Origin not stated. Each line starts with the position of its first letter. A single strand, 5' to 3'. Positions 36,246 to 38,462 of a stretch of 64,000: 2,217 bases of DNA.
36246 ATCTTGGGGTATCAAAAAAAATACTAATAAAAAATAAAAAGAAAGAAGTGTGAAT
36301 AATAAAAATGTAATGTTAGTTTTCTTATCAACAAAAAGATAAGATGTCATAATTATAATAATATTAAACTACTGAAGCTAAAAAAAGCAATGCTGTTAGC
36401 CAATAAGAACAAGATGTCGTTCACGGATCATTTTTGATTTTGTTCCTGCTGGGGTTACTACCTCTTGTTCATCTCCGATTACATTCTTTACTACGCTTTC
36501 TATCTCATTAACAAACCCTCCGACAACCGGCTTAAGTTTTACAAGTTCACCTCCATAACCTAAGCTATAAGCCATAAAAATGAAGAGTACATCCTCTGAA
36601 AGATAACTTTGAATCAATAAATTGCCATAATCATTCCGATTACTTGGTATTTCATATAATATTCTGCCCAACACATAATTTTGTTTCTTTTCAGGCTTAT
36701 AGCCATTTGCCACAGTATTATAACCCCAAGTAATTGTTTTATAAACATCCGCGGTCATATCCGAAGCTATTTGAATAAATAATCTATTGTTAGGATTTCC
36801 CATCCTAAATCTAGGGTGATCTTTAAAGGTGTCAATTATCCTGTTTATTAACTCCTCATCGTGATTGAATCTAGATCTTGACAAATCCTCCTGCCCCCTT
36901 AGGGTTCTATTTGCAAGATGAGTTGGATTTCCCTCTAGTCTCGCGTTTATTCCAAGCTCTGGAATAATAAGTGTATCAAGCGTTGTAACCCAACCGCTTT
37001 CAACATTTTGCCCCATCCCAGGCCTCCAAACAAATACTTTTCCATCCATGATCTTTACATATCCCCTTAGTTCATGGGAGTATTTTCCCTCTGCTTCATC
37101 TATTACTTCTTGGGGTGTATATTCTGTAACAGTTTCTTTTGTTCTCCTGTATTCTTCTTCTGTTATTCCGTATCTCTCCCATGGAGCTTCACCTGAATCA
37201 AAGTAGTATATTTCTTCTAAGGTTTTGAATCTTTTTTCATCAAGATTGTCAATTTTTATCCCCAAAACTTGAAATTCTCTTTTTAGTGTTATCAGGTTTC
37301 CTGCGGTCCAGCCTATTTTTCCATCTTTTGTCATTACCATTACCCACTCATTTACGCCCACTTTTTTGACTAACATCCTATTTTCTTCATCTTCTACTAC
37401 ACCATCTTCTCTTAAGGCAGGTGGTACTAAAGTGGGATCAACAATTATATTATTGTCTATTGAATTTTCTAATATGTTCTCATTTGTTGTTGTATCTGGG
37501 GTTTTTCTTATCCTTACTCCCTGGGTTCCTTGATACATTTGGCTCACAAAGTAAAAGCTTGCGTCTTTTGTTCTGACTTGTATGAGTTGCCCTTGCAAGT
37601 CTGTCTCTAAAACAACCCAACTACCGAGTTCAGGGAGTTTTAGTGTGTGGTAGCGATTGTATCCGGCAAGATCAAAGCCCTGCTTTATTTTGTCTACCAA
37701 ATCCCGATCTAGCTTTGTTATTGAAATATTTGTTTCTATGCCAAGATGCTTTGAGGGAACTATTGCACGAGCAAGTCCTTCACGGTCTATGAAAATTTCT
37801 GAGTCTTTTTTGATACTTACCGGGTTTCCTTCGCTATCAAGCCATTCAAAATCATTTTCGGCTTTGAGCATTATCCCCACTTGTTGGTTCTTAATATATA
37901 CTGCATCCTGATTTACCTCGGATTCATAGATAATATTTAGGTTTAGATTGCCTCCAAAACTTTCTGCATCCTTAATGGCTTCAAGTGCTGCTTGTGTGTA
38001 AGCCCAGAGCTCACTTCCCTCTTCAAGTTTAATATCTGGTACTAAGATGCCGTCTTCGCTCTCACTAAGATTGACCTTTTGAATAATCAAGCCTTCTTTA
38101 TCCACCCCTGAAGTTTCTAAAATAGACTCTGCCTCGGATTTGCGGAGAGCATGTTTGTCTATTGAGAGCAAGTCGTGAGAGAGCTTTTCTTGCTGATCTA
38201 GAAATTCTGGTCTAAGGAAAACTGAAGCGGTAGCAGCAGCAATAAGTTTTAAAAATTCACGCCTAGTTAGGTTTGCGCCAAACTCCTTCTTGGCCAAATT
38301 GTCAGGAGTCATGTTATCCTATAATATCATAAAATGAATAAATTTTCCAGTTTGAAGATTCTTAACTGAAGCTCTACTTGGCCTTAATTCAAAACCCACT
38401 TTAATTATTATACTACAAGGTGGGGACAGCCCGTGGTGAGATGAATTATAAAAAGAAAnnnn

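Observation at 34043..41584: Triplicated cassette: conserved leader + ~640-aa Tat/SH3b secreted protein, two copies followed by a small 10-Cys secreted protein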

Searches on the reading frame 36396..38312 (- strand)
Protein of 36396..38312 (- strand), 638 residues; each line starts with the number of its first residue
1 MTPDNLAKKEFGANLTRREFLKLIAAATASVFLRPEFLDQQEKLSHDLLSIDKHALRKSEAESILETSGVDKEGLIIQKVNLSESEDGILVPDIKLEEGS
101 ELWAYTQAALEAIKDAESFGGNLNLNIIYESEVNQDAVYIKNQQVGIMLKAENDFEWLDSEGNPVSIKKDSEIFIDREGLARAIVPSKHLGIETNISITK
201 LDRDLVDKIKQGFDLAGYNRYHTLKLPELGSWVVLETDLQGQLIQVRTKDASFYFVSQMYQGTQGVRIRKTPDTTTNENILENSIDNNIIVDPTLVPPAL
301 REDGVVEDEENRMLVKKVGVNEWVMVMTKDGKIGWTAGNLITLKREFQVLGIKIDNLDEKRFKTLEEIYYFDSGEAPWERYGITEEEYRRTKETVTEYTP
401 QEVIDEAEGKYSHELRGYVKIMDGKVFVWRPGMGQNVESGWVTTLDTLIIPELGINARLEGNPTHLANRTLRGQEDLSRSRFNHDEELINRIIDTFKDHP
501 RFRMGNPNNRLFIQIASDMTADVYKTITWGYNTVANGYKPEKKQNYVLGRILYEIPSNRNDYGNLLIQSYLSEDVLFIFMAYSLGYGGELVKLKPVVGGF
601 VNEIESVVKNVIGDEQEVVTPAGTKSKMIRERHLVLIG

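Call 4: search_protein_families(library=pfam, proteins=[window:36396-38312:-], max_evalue=0.1)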
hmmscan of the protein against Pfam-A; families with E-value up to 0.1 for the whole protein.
window:36396-38312:- (638 aa): 1 family
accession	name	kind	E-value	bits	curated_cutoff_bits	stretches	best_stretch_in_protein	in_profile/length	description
PF10518.14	TAT_signal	-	0.032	14.6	22.7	1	14-31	1-18/21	TAT (twin-arginine translocation) pathway signal sequence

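Call 10: find_homologous_proteins(query=window:36396-38312:-)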
Query window:36396-38312:- (638 aa): 4 proteins with E <= 0.001 among 8000 candidates.
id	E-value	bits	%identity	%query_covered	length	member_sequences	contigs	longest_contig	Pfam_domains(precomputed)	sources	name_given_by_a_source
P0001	0.0e+0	1430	100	100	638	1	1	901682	-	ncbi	-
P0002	2.0e-111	392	43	82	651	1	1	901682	-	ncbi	-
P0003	1.9e-100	355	40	79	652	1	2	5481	-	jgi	-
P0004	2.6e-60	223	30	100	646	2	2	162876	-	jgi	-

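Call 13: find_encoding_contigs(protein=P0004, flank=10000, max_places=4)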
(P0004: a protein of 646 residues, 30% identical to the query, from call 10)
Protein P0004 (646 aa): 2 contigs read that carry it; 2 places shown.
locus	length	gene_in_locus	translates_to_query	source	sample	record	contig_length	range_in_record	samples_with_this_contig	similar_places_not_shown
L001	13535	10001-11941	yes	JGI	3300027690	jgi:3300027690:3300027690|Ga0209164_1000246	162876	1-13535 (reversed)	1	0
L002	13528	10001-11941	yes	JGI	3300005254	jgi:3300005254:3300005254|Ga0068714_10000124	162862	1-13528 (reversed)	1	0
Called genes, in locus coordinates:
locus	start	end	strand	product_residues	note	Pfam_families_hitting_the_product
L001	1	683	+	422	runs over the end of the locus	PF00534:Glycos_transf_1, PF13692:Glyco_trans_1_4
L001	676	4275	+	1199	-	-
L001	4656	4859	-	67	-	-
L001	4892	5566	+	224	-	PF04203:Sortase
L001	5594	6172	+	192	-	-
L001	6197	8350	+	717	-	PF13529:Peptidase_C39_2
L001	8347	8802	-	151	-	-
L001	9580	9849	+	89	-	-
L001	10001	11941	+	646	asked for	-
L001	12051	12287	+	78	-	-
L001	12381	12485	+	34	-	-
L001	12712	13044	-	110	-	-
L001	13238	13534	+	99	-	?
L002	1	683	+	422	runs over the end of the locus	PF00534:Glycos_transf_1, PF13692:Glyco_trans_1_4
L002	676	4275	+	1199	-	-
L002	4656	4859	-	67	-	-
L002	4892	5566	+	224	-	PF04203:Sortase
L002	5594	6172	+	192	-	-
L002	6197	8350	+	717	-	PF13529:Peptidase_C39_2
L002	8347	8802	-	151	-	-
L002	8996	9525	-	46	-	-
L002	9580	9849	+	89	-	-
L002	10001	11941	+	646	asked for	-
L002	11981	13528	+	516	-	?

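Call 14: find_encoding_contigs(protein=P0003, flank=10000, max_places=4)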
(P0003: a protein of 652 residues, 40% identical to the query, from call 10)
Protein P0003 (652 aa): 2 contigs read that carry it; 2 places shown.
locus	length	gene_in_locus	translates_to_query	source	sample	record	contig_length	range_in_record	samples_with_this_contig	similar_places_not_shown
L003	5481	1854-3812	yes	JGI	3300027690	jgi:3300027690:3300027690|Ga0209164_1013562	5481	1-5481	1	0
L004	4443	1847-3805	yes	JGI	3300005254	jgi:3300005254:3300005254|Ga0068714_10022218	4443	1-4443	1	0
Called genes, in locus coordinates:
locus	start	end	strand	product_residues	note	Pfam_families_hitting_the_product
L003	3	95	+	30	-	?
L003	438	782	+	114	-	-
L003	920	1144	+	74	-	-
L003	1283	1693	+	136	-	-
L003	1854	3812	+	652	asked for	-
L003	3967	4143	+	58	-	-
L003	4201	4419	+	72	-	-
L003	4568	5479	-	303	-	?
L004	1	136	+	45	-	?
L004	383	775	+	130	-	-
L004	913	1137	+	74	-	-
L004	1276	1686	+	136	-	-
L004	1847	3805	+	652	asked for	-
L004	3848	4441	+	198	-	?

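Call 15: find_encoding_contigs(protein=P0002, flank=10000, max_places=4)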
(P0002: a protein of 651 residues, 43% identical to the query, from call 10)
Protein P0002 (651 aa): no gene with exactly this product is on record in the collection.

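Call 16: find_encoding_contigs(protein=window:36396-38312:-, flank=10000, max_places=4)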
Protein window:36396-38312:- (638 aa): no gene with exactly this product is on record in the collection.

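Call 18: find_related_loci(query=A3, collection=genome_contigs, flank=10000)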
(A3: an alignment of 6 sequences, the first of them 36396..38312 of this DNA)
Query A3 (638 aa) in genome_contigs; peptide patterns used: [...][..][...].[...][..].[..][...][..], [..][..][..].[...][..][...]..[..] (x = any residue, [..] = any of these).
97 stretches matched a pattern, but none encodes a relative of the query by tblastn (E <= 1e-3).

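Call 30: search_protein_families(library=ncbifam, proteins=[window:36396-38312:-], max_evalue=0.1)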
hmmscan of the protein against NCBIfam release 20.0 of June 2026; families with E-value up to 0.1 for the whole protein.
window:36396-38312:- (638 aa): 1 family
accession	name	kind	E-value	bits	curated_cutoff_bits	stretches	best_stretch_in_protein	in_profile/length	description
TIGR01409.1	TAT_signal_seq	domain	0.012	16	16.7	1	15-33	1-19/29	twin-arginine translocation signal domain-containing protein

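Call 31: search_protein_representatives(alignment_id=A3)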
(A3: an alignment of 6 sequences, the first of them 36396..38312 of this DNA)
Query: 6 sequences, 623 profile positions. Proteins with E-value up to 0.001 (for the whole library): 21; up to 1e-10: 10; up to 1e-30: 7. The best 21 are listed.
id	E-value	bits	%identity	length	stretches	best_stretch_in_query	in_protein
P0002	0.0e+00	1097.1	-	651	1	2-623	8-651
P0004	5.3e-276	933.5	-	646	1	1-623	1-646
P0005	9.4e-187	638.7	-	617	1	15-551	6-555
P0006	3.9e-128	445.0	-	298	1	340-622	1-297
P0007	9.8e-124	430.5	-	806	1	48-621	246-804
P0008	2.0e-108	380.0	-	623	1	13-621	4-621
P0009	8.6e-48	179.7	-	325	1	349-620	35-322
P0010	1.5e-23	99.6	-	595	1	52-350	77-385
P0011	7.3e-23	97.3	-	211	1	417-621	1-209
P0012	4.2e-16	75.0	-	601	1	14-324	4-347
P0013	3.9e-09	52.0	-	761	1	116-340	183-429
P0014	4.7e-09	51.7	-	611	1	15-365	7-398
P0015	6.3e-08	48.0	-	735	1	32-343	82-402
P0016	8.4e-08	47.6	-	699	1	48-340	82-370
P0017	9.2e-08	47.4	-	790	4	283-330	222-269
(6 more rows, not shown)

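Call 34: find_encoding_contigs(protein=P0008, flank=8000, max_places=3)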
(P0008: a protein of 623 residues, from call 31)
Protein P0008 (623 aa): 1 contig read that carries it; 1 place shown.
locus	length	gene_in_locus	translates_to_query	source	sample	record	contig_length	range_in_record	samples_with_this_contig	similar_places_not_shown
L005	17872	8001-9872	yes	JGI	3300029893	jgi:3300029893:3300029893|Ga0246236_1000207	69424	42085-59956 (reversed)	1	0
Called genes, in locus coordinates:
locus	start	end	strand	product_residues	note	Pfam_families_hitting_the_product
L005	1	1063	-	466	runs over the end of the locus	-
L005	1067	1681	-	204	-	-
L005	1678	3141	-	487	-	PF13620:CarboxypepD_reg (faint)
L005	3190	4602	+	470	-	PF11104:PilM_2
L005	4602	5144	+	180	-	-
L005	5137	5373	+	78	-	-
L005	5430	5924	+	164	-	PF07963:N_methyl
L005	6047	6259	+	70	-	-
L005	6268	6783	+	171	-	PF00293:NUDIX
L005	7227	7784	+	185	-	-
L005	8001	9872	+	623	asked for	-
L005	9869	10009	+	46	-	-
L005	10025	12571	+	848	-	-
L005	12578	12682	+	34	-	PF10518:TAT_signal (faint)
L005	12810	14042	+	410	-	-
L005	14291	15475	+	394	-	-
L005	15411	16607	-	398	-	-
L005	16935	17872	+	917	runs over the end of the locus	PF01551:Peptidase_M23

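Call 35: find_encoding_contigs(protein=P0012, flank=8000, max_places=3)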
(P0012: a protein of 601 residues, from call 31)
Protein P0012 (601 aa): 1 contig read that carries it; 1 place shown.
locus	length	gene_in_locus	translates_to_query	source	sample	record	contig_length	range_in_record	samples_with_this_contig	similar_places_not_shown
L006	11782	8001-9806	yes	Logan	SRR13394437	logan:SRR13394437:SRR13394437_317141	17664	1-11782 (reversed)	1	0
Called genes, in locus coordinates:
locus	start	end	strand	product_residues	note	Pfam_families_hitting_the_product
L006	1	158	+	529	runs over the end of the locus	PF00009:GTP_EFTU, PF01926:MMR_HSR1, PF02421:FeoB_N (weak), PF10662:PduV-EutP (weak), PF22042:EF-G_D2, PF11987:IF-2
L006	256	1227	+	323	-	-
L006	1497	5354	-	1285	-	PF01551:Peptidase_M23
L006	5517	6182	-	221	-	-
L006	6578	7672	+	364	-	-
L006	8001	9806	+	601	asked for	-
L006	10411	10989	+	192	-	-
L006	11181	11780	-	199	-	?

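Call 42: find_homologous_proteins(query=A5, max_evalue=0.001)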
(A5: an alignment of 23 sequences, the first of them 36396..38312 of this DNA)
Query A5 (23 sequences) (638 aa, profile of the alignment): 6 proteins with E <= 0.001 among 8000 candidates.
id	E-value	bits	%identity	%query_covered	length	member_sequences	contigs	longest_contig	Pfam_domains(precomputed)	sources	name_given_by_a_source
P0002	1.1e-223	763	43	82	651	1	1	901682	-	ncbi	-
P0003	3.6e-213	728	40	79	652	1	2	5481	-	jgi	-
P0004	6.3e-209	714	30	100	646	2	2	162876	-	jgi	-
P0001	2.0e-191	656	100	100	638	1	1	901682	-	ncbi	-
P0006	2.7e-92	329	88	44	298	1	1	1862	-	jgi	-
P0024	3.6e-40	156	99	33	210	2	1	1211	-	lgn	-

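Call 48: list_cluster_members(proteins=[window:36396-38312:-, window:39079-39468:-, window:36039-36350:-, window:31579-33507:-, window:34043-35944:-, window:39490-41433:-, P0002, window:38459-38941:-])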
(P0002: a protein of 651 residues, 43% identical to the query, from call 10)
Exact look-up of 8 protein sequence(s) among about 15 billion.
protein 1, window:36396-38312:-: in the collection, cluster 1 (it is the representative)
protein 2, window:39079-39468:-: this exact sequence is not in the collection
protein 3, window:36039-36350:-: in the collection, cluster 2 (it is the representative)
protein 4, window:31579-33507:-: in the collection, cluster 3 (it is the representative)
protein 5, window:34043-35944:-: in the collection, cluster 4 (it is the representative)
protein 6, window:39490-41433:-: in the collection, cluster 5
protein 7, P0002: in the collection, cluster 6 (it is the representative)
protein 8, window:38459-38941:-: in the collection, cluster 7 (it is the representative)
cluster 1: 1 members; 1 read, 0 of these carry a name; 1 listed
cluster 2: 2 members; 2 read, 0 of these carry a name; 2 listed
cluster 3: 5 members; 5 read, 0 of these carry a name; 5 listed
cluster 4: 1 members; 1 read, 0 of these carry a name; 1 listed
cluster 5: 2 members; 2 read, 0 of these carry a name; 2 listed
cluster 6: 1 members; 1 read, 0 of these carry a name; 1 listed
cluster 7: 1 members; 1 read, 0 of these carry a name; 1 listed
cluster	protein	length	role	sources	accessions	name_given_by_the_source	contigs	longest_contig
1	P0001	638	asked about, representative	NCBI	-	-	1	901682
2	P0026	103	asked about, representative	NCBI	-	-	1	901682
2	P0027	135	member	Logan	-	-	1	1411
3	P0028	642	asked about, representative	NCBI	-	-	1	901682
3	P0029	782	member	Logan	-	-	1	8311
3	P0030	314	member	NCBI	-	-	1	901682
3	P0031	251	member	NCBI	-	-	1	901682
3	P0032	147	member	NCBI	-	-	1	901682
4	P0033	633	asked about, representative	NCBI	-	-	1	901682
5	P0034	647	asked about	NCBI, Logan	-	-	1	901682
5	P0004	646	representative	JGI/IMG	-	-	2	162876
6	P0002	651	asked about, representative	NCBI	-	-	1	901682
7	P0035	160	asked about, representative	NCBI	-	-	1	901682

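Call 59: search_solved_structures(query=A6, max_evalue=10)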
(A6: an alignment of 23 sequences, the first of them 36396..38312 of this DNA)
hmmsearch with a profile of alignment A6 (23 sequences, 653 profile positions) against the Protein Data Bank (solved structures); distinct sequences matched with E-value up to 10: 4.
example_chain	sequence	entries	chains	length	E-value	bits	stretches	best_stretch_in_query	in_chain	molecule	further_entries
3o3r_A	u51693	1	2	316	0.71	12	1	42-104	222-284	Aldo-keto reductase family 1, member B7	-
3qkz_A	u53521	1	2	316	0.78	11.9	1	42-104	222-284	Aldo-keto reductase family 1, member B7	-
1mek_A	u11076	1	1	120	0.97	11.6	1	186-224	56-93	PROTEIN DISULFIDE ISOMERASE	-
8gdy_A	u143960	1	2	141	1.1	11.3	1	185-224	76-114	Protein disulfide-isomerase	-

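Call 60: search_protein_families(library=pfam, alignment_id=A6, max_evalue=0.01)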
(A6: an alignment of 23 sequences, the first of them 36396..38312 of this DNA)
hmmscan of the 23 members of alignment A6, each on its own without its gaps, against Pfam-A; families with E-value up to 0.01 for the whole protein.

A. member 1, window:36396-38312:- (638 aa): 0 families

B. families by the number of members that match (of 23 scanned): 3 families
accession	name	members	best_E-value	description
PF10518.14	TAT_signal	4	5.5e-05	TAT (twin-arginine translocation) pathway signal sequence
PF08239.17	SH3_3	4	0.00063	Bacterial SH3 domain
PF10399.14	UCR_Fe-S_N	1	0.0019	Ubiquitinol-cytochrome C reductase Fe-S subunit TAT signal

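Call 62: predict_structure(alignment_id=A6)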
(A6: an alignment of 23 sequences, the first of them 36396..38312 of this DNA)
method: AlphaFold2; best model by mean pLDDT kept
length: 638 residues; sequences in the alignment: 23
mean_pLDDT: 76.3   pTM: 0.63
mean pLDDT of the five models: 76.3, 76.2, 75.4, 74.1, 72.3
residues with pLDDT >= 90: 127; 70-90: 325; 50-70: 128; < 50: 58
segments of 3 or more residues with pLDDT < 50: 1-4, 6-10, 17-19, 23-41, 283-285, 298-300, 309-311, 529-532, 593-598
pLDDT, mean of each block of 10 residues (from residue 1): 46 50 42 31 73 89 81 87 81 88 89 90 93 80 91 85 80 74 72 84 91 73 84 88 81 74 66 65 55 52 49 63 69 67 69 83 80 72 82 85 90 87 83 83 90 88 90 88 91 88 74 89 64 68 81 78 81 91 73 49 81 75 60 88
secondary structure, 60 per line:
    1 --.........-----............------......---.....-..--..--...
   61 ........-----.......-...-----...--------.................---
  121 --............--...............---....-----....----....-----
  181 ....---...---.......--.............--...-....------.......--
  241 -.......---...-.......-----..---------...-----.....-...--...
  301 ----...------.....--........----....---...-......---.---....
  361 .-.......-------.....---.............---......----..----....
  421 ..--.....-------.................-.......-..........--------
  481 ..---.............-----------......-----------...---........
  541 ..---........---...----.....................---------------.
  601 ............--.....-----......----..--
elements in order: H3-11 H17-28 H35-40 E44-48 H58-68 E74-80 E82-84 E90-92 H101-117 E123-134 E137-140 E144-151 E155-158 E164-167 E172-175 E181-184 E194-200 H203-215 E222-225 E232-238 E242-248 E252-254 E256-262 E279-281 E287-291 E305-307 E314-318 E321-328 E333-336 E344-349 H357-360 H365-369 H377-381 H385-397 H401-406 E417-422 E425-429 H437-440 E441-450 E455-461 H463-472 H486-498 E510-515 E527-529 E533-542 E546-553 H564-584 H600-612 E615-619 E625-630

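Call 74: search_protein_families(library=pfam, proteins=[P0029, L005:14291-15472:+, L005:12810-14039:+, L002:11981-13528:+], max_evalue=1)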
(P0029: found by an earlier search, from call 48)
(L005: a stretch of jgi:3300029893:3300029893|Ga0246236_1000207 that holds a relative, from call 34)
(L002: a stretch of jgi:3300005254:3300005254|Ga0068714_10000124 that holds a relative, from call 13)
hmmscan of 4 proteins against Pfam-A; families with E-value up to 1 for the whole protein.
P0029 (782 aa): 2 families
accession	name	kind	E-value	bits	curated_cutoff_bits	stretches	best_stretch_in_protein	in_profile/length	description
PF02368.24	Big_2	-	1.3e-08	35.1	22.8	1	332-406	4-72/79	Bacterial Ig-like domain (group 2)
PF23981.1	DUF7305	-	0.00025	21.4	27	1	640-742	77-172/185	Domain of unknown function (DUF7305)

L005:14291-15472:+ (394 aa): 2 families
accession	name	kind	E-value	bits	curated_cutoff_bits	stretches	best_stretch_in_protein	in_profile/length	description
PF02368.24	Big_2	-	0.00024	21.4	22.8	1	44-114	10-72/79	Bacterial Ig-like domain (group 2)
PF13290.12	CHB_HEX_C_1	-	0.021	15.2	22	1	236-266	26-52/67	Chitobiase/beta-hexosaminidase C-terminal domain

L005:12810-14039:+ (410 aa): 0 families

L002:11981-13528:+ (516 aa): 1 family
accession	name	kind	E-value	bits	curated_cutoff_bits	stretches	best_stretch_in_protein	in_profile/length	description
PF02368.24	Big_2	-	0.0015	18.9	22.8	1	317-391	4-72/79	Bacterial Ig-like domain (group 2)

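Call 83: find_encoding_contigs(protein=P0010, flank=8000, max_places=2)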
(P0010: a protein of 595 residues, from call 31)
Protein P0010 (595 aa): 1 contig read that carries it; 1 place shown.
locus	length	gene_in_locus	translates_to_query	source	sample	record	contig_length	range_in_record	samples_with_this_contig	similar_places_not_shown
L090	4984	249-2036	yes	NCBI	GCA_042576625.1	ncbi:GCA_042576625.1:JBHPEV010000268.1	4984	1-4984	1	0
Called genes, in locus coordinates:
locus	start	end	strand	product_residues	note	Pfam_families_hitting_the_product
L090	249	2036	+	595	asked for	-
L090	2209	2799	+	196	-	-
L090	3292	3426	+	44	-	-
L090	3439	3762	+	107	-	-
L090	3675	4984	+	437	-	PF17957:Big_7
